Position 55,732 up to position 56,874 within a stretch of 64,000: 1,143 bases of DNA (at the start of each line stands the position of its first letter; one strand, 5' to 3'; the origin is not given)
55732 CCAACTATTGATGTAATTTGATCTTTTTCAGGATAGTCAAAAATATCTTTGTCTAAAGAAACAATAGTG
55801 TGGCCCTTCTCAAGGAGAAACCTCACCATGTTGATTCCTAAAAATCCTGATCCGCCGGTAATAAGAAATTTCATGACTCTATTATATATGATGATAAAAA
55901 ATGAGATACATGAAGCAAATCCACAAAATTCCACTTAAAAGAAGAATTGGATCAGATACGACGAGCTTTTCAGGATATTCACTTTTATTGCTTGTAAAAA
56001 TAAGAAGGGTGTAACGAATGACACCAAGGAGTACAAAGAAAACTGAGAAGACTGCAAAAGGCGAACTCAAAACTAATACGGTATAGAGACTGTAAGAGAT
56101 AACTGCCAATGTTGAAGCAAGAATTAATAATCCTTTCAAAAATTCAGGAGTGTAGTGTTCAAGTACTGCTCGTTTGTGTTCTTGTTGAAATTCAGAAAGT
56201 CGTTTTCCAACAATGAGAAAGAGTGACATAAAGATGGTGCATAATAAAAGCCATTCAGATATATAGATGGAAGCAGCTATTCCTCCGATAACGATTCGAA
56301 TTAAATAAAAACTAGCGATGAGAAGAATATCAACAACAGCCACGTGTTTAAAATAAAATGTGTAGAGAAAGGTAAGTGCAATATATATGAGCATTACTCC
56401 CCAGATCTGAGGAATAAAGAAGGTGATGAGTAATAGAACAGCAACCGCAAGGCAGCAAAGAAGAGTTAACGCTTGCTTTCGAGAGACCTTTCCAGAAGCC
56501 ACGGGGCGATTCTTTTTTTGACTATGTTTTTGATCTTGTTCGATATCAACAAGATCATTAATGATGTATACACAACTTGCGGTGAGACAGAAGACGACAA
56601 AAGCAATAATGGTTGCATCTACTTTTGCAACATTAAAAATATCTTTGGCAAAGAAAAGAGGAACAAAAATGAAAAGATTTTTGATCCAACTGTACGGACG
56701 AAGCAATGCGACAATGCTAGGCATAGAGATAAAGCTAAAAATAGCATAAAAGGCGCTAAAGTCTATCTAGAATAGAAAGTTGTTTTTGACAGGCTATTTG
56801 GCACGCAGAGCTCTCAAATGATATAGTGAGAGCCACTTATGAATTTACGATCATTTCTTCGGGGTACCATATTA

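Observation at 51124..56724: Module resembling polyprenyl-phospho-pentose (DPA/Arn-like) donor synthesis: UbiA DPPR-synthase-like, SDR, GT-C, SMR-like and HAD phosphatase fused to a flippase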

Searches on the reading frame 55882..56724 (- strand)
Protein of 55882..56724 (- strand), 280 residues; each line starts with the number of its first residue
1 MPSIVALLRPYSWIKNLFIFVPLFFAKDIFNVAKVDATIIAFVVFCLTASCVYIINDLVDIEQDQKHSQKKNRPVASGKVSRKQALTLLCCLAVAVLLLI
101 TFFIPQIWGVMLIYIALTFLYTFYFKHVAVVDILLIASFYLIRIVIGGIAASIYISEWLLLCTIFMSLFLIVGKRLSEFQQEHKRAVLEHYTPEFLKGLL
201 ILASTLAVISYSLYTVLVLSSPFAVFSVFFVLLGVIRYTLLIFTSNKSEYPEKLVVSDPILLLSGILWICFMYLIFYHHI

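Call 3: search_protein_families(library=pfam, proteins=[window:55882-56724:-], max_evalue=0.01)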
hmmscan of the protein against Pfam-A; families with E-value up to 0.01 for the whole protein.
window:55882-56724:- (280 aa): 1 family
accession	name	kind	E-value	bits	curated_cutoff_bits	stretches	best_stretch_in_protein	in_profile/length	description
PF01040.23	UbiA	-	5e-24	85.4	34.2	1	36-248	20-238/250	UbiA prenyltransferase family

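Call 4: search_protein_families(library=ncbifam, proteins=[window:55882-56724:-], max_evalue=0.01)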
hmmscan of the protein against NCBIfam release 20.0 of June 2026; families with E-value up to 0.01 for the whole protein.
window:55882-56724:- (280 aa): 20 families
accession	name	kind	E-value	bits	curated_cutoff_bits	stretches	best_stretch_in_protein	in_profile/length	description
NF008978.0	PRK12324.1-4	equivalog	7.3e-62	209.2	207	1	4-277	35-320/322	decaprenyl-phosphate phosphoribosyltransferase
NF008977.0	PRK12324.1-2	equivalog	9.2e-54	182.8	234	1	5-277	6-288/297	decaprenyl-phosphate phosphoribosyltransferase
NF006088.0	PRK08238.1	equivalog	4.9e-53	180.4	351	1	4-190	195-381/482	UbiA family prenyltransferase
NF008976.0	PRK12324.1-1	equivalog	1.6e-50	172.2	474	1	4-271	21-298/306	decaprenyl-phosphate phosphoribosyltransferase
NF009523.0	PRK12884.1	equivalog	9.2e-13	48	269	1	4-164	7-163/279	prenyltransferase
TIGR01474.1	ubiA_proteo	equivalog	5.9e-10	39.1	275.45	1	33-141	37-146/282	4-hydroxybenzoate octaprenyltransferase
NF009522.0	PRK12883.1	equivalog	4.4e-08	33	353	1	32-167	33-167/279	geranylgeranylglycerol-phosphate geranylgeranyltransferase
TIGR01475.1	ubiA_other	subfamily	7.4e-08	32.2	180.8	1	17-172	19-172/282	UbiA-like polyprenyltransferase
TIGR01473.1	cyoE_ctaB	equivalog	1.4e-07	31.6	210.3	1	20-236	20-242/281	heme o synthase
NF009514.0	PRK12873.1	equivalog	1.6e-07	31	246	1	39-116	52-126/297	4-hydroxybenzoate polyprenyltransferase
NF009521.0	PRK12882.1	equivalog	2.7e-07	30.1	296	1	15-150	20-151/280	geranylgeranylglycerol-phosphate geranylgeranyltransferase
NF003349.0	PRK04375.1-2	equivalog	2.4e-06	27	246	1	37-135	60-160/318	heme o synthase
NF035940.1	prenyl_rel_EboC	equivalog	4.6e-06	26.2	250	1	35-163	34-164/292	UbiA-like protein EboC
NF005742.0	PRK07566.1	equivalog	5.9e-06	25.6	313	1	4-122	31-150/315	chlorophyll synthase ChlG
NF009516.0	PRK12875.1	equivalog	0.00026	20.2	205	1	26-147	43-167/292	prenyltransferase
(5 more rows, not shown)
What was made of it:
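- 55882..56724 (-): Polyprenyl-phosphate 5-phosphoribosyltransferase (UbiA family, DPPR-synthase type), 280 aa, about 9 TM helices. NF008978 scores 209.2 bits against a cut-off of 207, while all other UbiA clades score 48 bits or less (call 4).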

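Call 5: search_solved_structures(query=window:55882-56724:-, max_evalue=0.01, show_alignments=1)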
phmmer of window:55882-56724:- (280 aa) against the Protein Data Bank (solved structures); distinct sequences matched with E-value up to 0.01: 2.
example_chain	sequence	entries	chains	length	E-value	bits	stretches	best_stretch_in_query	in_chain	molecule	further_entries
8j8j_D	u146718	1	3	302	4.6e-42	147.6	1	3-271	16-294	Decaprenyl-phosphate phosphoribosyltransferase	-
8j8k_A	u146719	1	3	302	2.7e-34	122.2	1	3-271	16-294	Decaprenyl-phosphate phosphoribosyltransferase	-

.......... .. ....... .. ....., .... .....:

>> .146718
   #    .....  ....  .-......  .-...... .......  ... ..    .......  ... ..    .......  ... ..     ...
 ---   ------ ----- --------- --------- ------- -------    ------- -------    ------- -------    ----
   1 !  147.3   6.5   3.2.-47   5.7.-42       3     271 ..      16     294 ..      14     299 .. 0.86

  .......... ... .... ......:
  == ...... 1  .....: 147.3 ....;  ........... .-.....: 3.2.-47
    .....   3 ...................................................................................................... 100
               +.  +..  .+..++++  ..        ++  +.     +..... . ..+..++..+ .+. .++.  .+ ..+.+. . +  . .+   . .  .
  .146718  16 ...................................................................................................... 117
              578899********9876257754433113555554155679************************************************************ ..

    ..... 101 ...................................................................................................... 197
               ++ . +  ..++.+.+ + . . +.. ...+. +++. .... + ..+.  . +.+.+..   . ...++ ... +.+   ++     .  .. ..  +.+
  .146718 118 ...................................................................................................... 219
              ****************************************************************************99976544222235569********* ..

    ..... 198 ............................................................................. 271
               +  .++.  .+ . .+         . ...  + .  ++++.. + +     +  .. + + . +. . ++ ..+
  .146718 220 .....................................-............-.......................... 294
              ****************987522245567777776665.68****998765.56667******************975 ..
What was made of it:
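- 55882..56724 (-): The only PDB hits are Rv3806c entries 8j8j and 8j8k, E=4.6e-42, covering residues 3-271 (call 5).
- Closest known: Mycobacterial decaprenyl-phospho-arabinose pathway. Same: The first enzyme is homologous to Rv3806c (147 bits, call 5).
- PDB hits are only Rv3806c, at 4.6e-42 (call 5). PDB hits are only Rv3806c (call 5).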

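Call 29: search_dna_similar(query=window:55882-56724:-, collection=phages, mode=protein, max_evalue=0.00001, max_rows=15)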
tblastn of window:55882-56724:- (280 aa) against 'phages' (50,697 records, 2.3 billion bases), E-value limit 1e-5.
Records with a match: 1; places in all: 1; records where one place covers at least 80% of the query: 1.
Best place of each record, by identity: <60% 1.
By first word of the organism name: Bacteriophage 1.
By host as written in the record: - 1.
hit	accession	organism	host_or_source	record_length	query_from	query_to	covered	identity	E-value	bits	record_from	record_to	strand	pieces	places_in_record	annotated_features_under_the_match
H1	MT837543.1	Bacteriophage sp.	human fecal samples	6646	1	277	99%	32.0%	1e-32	131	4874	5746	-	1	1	record has no annotation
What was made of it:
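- Tried and rejected: The only phage hit was the unannotated record MT837543 (call 29).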

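Call 30: search_dna_similar(query=window:55882-56724:-, collection=plasmids, mode=protein, max_evalue=0.00001, max_rows=25)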
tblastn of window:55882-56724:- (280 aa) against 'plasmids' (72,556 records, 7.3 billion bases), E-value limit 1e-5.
Records with a match: 104; places in all: 104; records where one place covers at least 80% of the query: 9.
Best place of each record, by identity: <60% 104.
By first word of the organism name: Rhizobium 36; Sinorhizobium 5; Azospirillum 4; Cereibacter 3; Vibrio 3; Burkholderia 3; Salipiger 3; Sphingomonadaceae 3; Mesorhizobium 3; Streptomyces 2; and 32 more.
By predicted mobility (MOB-suite, as given by PLSDB): non-mobilizable 73; conjugative 21; mobilizable 10.
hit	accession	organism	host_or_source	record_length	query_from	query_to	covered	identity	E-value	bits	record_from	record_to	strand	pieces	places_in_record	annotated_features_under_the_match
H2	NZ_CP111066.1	Chondrinema litorale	Seaweed,red alga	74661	7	278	97%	34.4%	6e-39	151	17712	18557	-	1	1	decaprenyl-phosphate phosphoribosyltransferase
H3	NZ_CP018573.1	Marivivens sp. JLT3646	cell culture,shallow-sea hydrothermal ...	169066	7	268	94%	34.2%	6e-30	125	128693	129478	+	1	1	decaprenyl-phosphate phosphoribosyltransferase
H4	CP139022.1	Flammeovirgaceae bacterium SG7u.111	Seagrass,tissue sample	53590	3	278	99%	32.2%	2e-36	144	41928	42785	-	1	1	decaprenyl-phosphate phosphoribosyltransferase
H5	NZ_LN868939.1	Nocardia farcinica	not known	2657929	3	277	98%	31.6%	2e-31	130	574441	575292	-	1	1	none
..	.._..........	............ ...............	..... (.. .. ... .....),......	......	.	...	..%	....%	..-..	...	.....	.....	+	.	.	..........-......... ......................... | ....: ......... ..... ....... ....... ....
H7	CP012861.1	Persicobacter sp. JZB09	cell culture,soil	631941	1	277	99%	31.2%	1e-25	113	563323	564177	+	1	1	record has no annotation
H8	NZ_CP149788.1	Haloterrigena sp. KLK7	cell culture,salt lake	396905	3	277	98%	30.8%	2e-29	124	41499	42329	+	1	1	decaprenyl-phosphate phosphoribosyltransferase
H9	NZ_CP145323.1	Rhodococcus ruber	-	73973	3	269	95%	31.2%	4e-31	129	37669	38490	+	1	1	decaprenyl-phosphate phosphoribosyltransferase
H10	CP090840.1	Streptomyces viridifaciens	Whole organism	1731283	9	268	93%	30.9%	2e-26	115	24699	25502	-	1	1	decaprenyl-phosphate phosphoribosyltransferase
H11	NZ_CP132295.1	Natronococcus sp. AD-5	cell culture,sediment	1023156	3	202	71%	36.8%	8e-32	131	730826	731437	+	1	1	record has no annotation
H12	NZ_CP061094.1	Roseomonas marmotae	Marmota himalayana,pure culture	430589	1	196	70%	36.9%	1e-23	107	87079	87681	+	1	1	UbiA family prenyltransferase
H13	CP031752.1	Cereibacter sphaeroides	cell culture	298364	8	186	64%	40.2%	5e-32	131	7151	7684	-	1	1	UbiA family prenyltransferase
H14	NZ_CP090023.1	Cereibacter azotoformans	cell culture,Aquaculture sediment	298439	8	186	64%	40.2%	5e-32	131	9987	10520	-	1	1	UbiA family prenyltransferase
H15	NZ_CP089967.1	Cereibacter azotoformans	Owen's River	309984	8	186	64%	40.2%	5e-32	131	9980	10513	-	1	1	UbiA family prenyltransferase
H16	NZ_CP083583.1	Kovacikia minuta CCNUW1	cell culture,fresh water lake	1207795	8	209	72%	35.6%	2e-25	112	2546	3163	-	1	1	record has no annotation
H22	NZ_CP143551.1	Burkholderia multivorans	Homo sapiens,bronchoalveolar lavage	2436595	8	187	64%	38.8%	2e-28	121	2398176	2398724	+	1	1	none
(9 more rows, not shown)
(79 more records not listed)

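Call 31: get_annotated_region(hit=H2, flank=8000)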
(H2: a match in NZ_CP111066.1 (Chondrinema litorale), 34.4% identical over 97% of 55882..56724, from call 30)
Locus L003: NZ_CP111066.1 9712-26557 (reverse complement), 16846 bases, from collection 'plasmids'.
description: Chondrinema litorale strain WSW3-B12 plasmid unnamed24, complete sequence
organism: Chondrinema litorale (NCBI taxid 2994555)
taxonomy: Bacteria; Bacteroidota; Cytophagia; Cytophagales; Flammeovirgaceae; Chondrinema; Chondrinema litorale
host: -; source: Seaweed,red alga; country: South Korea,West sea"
typing (MOB-suite, as given by PLSDB): non-mobilizable
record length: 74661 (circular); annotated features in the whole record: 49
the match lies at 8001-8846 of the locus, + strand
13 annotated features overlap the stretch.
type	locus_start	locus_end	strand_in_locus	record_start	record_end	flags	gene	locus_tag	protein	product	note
CDS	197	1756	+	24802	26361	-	-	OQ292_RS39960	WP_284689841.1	hypothetical protein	-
CDS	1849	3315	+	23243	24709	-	-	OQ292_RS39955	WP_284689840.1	DUF2723 domain-containing protein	-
CDS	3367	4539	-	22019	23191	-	-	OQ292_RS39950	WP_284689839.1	IS3 family transposase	-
CDS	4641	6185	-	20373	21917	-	-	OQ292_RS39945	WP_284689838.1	glycosyltransferase family 39 protein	-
CDS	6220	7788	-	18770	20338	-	-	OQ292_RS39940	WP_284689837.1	hypothetical protein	-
CDS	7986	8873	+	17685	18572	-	-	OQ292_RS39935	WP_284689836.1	decaprenyl-phosphate phosphoribosyltransferase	-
CDS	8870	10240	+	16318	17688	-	-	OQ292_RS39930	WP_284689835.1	FAD-binding oxidoreductase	-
CDS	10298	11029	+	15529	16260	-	-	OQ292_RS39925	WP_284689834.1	SDR family oxidoreductase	-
CDS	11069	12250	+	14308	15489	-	-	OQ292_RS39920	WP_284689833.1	acyltransferase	-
CDS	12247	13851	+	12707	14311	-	-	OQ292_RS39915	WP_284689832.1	glycosyltransferase family 39 protein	-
CDS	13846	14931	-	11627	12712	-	-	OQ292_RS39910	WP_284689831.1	acyltransferase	-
CDS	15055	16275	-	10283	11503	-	-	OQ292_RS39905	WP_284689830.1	hypothetical protein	-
CDS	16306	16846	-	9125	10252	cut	-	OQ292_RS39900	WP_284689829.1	hypothetical protein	-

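Call 32: get_annotated_region(hit=H13, flank=7000)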
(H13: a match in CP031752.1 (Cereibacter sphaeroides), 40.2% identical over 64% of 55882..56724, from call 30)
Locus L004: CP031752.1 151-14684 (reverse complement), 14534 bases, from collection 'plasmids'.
description: Cereibacter sphaeroides strain EBL0706 plasmid p.A, complete sequence
organism: Cereibacter sphaeroides (NCBI taxid 1063)
taxonomy: Bacteria; Pseudomonadota; Alphaproteobacteria; Rhodobacterales; Paracoccaceae; Cereibacter; Cereibacter sphaeroides
host: -; source: cell culture; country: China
typing (MOB-suite, as given by PLSDB): non-mobilizable; replicon rep_cluster_252
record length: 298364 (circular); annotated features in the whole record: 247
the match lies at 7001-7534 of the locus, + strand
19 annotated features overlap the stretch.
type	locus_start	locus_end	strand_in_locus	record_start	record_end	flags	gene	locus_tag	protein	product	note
CDS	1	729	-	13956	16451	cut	napA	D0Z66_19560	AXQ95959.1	periplasmic nitrate reductase subunit alpha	-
CDS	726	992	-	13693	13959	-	-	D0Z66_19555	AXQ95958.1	F420 reductase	-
CDS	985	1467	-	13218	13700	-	napF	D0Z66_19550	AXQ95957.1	ferredoxin-type protein NapF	-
CDS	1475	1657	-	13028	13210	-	napE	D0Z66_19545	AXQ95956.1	periplasmic nitrate reductase, NapE protein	-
CDS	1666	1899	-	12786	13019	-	-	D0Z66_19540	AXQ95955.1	nitrate reductase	-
CDS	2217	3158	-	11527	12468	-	-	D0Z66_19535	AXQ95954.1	nitrate reductase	-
CDS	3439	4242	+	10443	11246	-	-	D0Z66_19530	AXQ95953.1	glycosyl transferase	-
CDS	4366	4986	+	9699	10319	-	-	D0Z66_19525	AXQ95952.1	class I SAM-dependent methyltransferase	-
CDS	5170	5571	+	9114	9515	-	-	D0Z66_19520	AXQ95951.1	hypothetical protein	-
CDS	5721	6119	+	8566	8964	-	-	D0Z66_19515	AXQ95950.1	hypothetical protein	-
CDS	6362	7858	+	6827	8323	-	-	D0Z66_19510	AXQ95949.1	UbiA family prenyltransferase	-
CDS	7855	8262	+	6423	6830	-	-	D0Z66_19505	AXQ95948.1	GtrA family protein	-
CDS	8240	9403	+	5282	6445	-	-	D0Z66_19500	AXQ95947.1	hypothetical protein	-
CDS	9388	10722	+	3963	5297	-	-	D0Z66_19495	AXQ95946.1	FAD-binding oxidoreductase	-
CDS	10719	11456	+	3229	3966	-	-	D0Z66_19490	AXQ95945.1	SDR family oxidoreductase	-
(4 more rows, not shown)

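Call 54: search_protein_families(library=pfam, proteins=[L004:6362-7858:+], max_evalue=0.01)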
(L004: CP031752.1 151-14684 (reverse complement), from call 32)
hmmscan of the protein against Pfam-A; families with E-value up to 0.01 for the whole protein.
L004:6362-7858:+ (498 aa): 3 families
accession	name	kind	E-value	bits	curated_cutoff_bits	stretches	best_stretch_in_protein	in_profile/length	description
PF01040.23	UbiA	-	8.2e-24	84.7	34.2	1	234-462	13-234/250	UbiA prenyltransferase family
PF12710.13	HAD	-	1.2e-11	45.9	27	1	30-169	2-186/189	haloacid dehalogenase-like hydrolase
PF00702.32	Hydrolase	-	1.8e-05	25.7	26.4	1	28-168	3-184/191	haloacid dehalogenase-like hydrolase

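Call 62: get_annotated_region(hit=H22, flank=10000)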
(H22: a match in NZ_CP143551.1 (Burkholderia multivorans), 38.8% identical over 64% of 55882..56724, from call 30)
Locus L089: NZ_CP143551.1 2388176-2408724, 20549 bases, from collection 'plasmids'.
description: Burkholderia multivorans strain 2023CK-01339 plasmid unnamed1, complete sequence
organism: Burkholderia multivorans (NCBI taxid 87883)
taxonomy: Bacteria; Pseudomonadota; Betaproteobacteria; Burkholderiales; Burkholderiaceae; Burkholderia; Burkholderia multivorans
host: -; source: Homo sapiens,bronchoalveolar lavage; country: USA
typing (MOB-suite, as given by PLSDB): non-mobilizable
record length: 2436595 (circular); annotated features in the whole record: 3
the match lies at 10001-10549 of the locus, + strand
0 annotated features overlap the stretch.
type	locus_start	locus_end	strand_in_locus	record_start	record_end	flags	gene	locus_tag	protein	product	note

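Call 64: search_protein_families(library=pfam, proteins=[L089:9425-10864:+, L089:10504-12066:+, L089:7893-8927:-, L089:9023-9367:-, L089:12915-14246:+, L089:15107-17059:+, L089:6062-6985:+, L089:5062-6048:+, L089:4052-5032:+, L089:14243-14890:-], max_evalue=0.001)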
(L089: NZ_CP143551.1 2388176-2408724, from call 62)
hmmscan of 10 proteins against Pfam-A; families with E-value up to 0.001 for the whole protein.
L089:9425-10864:+ (479 aa): 2 families
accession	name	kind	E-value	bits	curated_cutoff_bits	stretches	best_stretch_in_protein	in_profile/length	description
PF01040.23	UbiA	-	2.9e-23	82.9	34.2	1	214-412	13-201/250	UbiA prenyltransferase family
PF12710.13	HAD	-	1e-12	49.3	27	1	10-148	2-186/189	haloacid dehalogenase-like hydrolase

L089:10504-12066:+ (520 aa): 0 families

L089:7893-8927:- (344 aa): 3 families
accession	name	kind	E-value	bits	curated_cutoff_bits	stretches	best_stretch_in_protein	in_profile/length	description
PF02311.25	AraC_binding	-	6.5e-24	84.6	21.1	1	83-218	3-135/135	AraC-like ligand binding domain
PF12833.13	HTH_18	-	1.7e-22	79.9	33.6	1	260-337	1-79/80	Helix-turn-helix domain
PF00165.29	HTH_AraC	-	5.9e-13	49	26.6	1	248-287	2-41/42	Bacterial regulatory helix-turn-helix proteins, AraC family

L089:9023-9367:- (114 aa): 0 families

L089:12915-14246:+ (443 aa): 0 families

L089:15107-17059:+ (650 aa): 0 families

L089:6062-6985:+ (307 aa): 1 family
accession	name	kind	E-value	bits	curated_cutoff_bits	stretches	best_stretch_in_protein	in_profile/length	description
PF00892.27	EamA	-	2.1e-26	93.3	28.2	2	4-134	4-134/135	EamA-like transporter family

L089:5062-6048:+ (328 aa): 0 families

L089:4052-5032:+ (326 aa): 0 families

L089:14243-14890:- (215 aa): 2 families
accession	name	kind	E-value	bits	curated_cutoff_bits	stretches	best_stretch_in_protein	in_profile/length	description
PF08327.17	AHSA1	-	6.4e-12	46.2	22.1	1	67-211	2-124/125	Activator of Hsp90 ATPase homolog 1-like protein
PF10604.15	Polyketide_cyc2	-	0.00039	21.2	27.4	1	58-165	3-106/142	Polyketide cyclase / dehydrase and lipid transport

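Call 77: find_homologous_proteins(query=window:55882-56724:-, max_evalue=1e-10)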
Query window:55882-56724:- (280 aa): 507 proteins with E <= 1e-10 among 4309 candidates; the best 120 are listed.
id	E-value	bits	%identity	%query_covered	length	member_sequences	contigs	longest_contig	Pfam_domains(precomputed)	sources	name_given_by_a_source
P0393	7.2e-172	588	100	100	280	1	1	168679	PF01040.24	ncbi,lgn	-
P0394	1.7e-102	361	62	100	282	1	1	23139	PF01040.24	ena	-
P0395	1.8e-102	361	62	100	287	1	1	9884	PF01040.24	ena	-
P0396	1.8e-101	357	60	100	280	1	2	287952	PF01040.24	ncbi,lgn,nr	ncbi:MAG: UbiA family prenyltransferase [Patescibacteria group bacterium]|nr:UbiA family prenyltrans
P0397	2.0e-100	354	60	100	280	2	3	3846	PF01040.24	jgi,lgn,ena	jgi:4-hydroxybenzoate polyprenyltransferase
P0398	5.1e-100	352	59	100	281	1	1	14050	PF01040.24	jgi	jgi:4-hydroxybenzoate polyprenyltransferase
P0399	1.6e-99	351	59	100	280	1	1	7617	PF01040.24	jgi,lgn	jgi:4-hydroxybenzoate polyprenyltransferase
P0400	2.2e-99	350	60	99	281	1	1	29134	PF01040.24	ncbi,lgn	-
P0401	7.2e-99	349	58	98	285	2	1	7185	PF01040.24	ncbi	-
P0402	8.3e-99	349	57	100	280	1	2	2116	PF01040.24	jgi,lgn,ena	-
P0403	1.8e-98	347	60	98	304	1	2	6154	PF01040.24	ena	-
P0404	3.1e-98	347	60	100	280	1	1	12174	PF01040.24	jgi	jgi:decaprenyl-phosphate phosphoribosyltransferase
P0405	2.8e-97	344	59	99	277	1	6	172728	PF01040.24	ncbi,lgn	-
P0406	9.8e-97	342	57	100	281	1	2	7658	PF01040.24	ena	-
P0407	1.1e-96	342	58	99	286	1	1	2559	PF01040.24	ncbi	-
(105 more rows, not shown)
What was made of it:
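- UbiA homologues annotated as DPPR synthase also exist in Anaerolineae (call 77), so the lone SDR genes may simply be unlinked from their partners. Public sources label close homologues as '4-hydroxybenzoate polyprenyltransferase' or 'UbiA family prenyltransferase' (call 77).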
